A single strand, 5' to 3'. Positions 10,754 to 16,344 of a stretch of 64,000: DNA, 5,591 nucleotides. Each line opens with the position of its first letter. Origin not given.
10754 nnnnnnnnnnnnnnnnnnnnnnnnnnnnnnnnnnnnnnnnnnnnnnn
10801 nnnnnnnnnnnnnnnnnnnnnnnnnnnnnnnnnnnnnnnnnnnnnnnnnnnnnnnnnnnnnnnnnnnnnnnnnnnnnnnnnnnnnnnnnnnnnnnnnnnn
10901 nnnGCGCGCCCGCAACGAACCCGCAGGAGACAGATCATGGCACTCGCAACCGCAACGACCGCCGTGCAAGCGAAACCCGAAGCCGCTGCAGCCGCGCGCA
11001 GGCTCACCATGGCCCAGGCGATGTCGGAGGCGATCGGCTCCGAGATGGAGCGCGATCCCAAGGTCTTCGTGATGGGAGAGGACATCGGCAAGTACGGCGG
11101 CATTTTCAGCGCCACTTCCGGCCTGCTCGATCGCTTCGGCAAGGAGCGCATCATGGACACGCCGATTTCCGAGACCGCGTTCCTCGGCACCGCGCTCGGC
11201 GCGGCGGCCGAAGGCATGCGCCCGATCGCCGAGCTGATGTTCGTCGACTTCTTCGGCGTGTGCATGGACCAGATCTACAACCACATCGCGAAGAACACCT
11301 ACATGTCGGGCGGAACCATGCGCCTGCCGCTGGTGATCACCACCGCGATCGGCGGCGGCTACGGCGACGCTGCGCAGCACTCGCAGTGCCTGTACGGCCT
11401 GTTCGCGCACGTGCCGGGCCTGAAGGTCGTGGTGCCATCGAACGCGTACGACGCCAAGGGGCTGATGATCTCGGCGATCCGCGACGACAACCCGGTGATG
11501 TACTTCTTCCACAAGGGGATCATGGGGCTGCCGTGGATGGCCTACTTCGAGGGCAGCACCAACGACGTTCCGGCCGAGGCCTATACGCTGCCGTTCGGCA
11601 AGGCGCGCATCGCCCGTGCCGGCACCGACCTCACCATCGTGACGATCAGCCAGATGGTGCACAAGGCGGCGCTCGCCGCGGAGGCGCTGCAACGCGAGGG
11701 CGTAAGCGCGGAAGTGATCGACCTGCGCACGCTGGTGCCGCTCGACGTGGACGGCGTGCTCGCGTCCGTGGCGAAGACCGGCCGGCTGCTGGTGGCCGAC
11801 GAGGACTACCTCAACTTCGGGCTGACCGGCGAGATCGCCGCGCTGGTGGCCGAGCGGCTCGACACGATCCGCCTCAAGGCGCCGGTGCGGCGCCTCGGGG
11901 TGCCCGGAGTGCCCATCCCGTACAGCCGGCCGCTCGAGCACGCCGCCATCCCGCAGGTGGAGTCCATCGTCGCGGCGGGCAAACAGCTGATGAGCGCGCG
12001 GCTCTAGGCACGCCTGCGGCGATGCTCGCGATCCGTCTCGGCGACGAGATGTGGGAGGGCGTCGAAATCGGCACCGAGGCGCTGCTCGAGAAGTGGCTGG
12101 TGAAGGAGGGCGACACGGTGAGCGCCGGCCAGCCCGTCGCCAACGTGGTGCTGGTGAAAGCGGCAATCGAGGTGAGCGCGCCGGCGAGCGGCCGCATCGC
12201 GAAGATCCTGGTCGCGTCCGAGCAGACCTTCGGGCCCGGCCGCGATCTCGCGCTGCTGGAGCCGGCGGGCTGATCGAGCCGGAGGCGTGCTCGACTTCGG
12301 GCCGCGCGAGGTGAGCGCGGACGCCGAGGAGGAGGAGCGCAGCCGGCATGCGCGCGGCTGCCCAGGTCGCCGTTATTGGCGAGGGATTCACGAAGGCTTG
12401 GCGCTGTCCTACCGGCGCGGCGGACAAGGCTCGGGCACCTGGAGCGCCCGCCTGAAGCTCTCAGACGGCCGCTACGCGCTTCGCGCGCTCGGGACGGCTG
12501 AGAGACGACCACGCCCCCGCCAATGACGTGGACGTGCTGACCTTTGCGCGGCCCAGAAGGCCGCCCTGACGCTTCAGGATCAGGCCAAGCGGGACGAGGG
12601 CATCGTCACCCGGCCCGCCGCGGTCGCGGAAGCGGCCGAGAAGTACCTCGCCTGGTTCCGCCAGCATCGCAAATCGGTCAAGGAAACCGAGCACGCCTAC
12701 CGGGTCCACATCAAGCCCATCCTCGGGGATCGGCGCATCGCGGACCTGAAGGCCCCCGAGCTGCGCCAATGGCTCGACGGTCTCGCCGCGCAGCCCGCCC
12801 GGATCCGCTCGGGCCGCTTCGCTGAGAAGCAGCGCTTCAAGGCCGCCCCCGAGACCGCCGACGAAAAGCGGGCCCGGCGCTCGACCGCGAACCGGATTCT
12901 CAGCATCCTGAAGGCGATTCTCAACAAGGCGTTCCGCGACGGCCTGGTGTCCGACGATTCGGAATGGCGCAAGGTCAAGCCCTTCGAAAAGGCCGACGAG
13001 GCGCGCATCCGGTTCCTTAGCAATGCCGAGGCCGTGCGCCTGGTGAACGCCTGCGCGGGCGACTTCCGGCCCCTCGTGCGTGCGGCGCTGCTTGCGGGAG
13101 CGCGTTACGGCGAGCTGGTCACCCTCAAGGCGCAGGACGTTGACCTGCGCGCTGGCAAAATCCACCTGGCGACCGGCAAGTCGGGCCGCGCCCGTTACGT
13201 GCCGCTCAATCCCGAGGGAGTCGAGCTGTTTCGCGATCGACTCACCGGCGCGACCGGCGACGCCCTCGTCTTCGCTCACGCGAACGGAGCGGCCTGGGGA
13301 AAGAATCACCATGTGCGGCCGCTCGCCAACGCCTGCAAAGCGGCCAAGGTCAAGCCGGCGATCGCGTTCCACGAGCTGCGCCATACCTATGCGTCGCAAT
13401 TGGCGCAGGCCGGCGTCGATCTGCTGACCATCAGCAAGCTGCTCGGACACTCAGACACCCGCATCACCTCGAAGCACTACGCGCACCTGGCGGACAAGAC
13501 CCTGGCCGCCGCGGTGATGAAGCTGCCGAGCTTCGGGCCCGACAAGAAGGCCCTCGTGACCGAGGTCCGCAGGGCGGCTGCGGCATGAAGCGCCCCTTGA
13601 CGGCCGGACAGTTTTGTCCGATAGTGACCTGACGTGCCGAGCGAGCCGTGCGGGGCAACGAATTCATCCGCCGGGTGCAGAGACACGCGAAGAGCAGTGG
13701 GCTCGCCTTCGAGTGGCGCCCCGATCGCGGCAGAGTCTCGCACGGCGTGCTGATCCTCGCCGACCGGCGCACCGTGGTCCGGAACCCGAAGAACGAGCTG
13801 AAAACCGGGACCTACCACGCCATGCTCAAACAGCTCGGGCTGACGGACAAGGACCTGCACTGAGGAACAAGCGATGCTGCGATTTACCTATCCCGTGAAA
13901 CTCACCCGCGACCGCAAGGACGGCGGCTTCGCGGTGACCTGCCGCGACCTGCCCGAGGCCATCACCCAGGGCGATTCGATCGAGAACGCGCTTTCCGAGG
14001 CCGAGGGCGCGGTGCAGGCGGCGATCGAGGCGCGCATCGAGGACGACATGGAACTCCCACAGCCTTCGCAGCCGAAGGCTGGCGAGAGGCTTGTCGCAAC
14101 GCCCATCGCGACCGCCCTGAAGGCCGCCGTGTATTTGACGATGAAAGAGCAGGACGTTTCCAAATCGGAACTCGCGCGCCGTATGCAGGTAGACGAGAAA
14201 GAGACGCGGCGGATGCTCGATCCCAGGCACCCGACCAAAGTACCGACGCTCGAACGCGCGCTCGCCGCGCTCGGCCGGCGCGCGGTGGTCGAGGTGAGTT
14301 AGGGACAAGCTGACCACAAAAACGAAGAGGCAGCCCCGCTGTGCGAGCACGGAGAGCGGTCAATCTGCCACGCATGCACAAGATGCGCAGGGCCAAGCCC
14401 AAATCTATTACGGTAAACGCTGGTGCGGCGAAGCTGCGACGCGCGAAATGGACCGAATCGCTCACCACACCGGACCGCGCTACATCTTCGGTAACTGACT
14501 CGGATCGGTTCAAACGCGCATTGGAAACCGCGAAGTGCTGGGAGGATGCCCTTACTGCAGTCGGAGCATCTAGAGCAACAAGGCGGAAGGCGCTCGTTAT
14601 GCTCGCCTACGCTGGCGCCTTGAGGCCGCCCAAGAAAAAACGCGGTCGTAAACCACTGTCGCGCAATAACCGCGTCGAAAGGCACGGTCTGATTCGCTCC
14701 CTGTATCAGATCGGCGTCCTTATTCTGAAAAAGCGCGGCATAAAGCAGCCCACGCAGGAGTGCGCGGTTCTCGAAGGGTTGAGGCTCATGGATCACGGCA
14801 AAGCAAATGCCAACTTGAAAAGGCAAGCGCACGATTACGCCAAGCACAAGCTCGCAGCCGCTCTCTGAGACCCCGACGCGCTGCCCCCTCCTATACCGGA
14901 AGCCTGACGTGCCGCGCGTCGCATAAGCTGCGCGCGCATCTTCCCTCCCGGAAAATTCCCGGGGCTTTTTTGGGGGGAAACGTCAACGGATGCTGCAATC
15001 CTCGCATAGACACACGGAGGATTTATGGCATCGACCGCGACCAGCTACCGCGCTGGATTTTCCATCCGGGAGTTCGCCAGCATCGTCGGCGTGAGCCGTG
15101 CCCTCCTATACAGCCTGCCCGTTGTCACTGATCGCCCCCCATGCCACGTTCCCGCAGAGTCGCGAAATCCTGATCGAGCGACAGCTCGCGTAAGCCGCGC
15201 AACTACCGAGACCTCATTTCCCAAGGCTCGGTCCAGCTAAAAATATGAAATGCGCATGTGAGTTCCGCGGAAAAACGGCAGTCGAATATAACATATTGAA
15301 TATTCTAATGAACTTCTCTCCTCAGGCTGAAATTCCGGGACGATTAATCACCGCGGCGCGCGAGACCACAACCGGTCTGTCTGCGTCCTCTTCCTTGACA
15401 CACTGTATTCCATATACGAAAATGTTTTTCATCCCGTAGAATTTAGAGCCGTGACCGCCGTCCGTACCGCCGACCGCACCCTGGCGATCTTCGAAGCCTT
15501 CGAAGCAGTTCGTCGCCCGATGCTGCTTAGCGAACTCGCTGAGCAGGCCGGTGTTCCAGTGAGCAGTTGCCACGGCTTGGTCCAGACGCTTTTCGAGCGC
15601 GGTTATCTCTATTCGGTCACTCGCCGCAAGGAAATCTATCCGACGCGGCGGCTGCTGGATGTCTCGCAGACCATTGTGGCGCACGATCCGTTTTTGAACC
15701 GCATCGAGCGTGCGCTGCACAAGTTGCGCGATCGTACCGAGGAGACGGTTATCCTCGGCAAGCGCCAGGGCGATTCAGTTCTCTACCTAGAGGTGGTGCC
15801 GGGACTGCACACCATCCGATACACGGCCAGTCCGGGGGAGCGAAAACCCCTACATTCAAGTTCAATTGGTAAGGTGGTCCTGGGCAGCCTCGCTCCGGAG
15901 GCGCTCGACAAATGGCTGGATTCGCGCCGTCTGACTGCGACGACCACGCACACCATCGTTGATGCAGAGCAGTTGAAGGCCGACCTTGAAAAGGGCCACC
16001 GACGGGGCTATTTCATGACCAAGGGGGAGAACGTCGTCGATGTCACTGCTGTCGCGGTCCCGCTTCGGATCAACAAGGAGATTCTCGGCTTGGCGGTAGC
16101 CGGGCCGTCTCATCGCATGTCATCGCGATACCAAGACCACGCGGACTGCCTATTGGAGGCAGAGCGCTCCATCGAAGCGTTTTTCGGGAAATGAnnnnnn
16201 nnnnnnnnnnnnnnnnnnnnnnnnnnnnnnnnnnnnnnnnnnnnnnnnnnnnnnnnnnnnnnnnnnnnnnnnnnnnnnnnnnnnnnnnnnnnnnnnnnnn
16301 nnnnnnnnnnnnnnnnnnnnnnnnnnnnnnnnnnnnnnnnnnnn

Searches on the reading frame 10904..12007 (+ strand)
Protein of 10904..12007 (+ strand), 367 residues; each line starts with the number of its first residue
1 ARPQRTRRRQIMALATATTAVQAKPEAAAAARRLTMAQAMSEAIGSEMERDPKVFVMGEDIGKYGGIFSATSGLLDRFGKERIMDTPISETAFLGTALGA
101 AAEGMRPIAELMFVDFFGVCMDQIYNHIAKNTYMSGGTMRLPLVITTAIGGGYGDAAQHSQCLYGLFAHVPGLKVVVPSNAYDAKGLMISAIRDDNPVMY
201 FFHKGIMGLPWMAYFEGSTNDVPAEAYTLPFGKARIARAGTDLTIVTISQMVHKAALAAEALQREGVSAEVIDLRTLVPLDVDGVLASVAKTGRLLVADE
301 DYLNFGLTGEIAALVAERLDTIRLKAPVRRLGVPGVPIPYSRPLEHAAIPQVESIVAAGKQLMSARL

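Call 94: search_protein_families(library=pfam, proteins=[window:10904-12007:+], max_evalue=0.00001)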
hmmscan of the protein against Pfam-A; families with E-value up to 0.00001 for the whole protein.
window:10904-12007:+ (367 aa): 2 families
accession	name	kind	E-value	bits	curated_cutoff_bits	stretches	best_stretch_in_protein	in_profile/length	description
PF02779.29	Transket_pyr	-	9e-41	139.9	27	1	34-205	3-170/174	Transketolase, pyrimidine binding domain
PF02780.25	Transketolase_C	-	1.1e-32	113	25.9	1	232-355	1-124/124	Transketolase, C-terminal domain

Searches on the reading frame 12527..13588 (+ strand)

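Call 94: search_protein_families(library=pfam, proteins=[window:12527-13588:+], max_evalue=0.00001)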
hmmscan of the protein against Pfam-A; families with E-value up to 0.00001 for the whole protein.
window:12527-13588:+ (353 aa): 1 family
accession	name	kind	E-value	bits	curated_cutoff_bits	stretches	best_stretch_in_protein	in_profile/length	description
PF00589.27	Phage_integrase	-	2.4e-28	99.5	27.1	1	163-323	2-170/172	Phage integrase family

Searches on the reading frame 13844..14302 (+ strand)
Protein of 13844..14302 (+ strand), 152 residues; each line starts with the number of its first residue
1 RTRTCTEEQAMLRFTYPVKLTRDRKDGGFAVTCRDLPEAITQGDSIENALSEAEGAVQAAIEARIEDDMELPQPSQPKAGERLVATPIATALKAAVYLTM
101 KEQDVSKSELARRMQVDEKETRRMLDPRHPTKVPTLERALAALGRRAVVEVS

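Call 94: search_protein_families(library=pfam, proteins=[window:13844-14302:+], max_evalue=0.00001)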
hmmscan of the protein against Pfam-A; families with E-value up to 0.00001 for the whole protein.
window:13844-14302:+ (152 aa): 2 families
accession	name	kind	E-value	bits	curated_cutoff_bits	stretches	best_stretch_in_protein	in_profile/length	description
PF15919.11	HicB_lk_antitox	-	5.2e-09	36.8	27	1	16-76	1-60/123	HicB_like antitoxin of bacterial toxin-antitoxin system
PF15970.11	HicB-like_2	-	1.7e-06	28.6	30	1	16-94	2-80/81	HicB_like antitoxin of bacterial toxin-antitoxin system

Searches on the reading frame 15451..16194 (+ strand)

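Call 64: search_protein_families(library=pfam, proteins=[window:15451-16194:+])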
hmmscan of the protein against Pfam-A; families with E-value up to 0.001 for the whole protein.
window:15451-16194:+ (247 aa): 2 families
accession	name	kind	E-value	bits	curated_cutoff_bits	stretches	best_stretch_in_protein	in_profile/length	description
PF01614.24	IclR_C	-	6.4e-29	101.2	24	1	82-241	10-172/174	Bacterial transcriptional regulator IclR C-terminal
PF09339.16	HTH_IclR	-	2.4e-12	46.9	22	1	6-54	1-49/52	IclR helix-turn-helix domain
